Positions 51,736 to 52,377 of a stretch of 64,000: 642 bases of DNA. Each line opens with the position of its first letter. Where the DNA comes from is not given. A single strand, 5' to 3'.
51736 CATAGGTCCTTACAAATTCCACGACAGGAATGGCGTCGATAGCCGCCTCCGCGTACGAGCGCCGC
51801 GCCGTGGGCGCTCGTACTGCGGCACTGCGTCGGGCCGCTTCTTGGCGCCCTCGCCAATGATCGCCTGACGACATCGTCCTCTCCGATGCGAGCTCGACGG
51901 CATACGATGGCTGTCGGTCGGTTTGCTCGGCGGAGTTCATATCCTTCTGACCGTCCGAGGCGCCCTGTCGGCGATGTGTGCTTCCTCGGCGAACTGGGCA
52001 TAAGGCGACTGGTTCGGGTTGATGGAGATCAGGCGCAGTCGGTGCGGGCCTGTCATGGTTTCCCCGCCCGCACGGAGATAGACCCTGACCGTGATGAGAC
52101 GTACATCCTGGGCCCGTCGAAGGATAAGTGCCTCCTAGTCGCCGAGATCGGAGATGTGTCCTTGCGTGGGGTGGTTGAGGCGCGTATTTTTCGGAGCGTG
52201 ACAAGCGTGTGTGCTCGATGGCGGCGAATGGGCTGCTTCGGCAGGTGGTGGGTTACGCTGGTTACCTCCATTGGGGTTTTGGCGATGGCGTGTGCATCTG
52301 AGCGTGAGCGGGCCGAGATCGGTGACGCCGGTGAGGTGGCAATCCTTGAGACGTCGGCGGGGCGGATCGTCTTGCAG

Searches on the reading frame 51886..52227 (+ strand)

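Call 62: search_protein_families(library=pfam, proteins=[window:51886-52227:+], max_evalue=0.01)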
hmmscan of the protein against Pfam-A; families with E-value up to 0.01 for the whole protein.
window:51886-52227:+ (114 aa): 1 family
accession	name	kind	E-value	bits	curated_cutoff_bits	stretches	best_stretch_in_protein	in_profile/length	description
PF20997.2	DUF3195_C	-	0.0056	17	25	0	77-91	12-25/32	Protein of unknown function (DUF3195) C-terminal domain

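Call 63: search_protein_families(library=padloc, proteins=[window:51886-52227:+], max_evalue=0.01)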
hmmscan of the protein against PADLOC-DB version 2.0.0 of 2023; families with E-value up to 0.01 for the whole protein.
window:51886-52227:+ (114 aa): 0 families
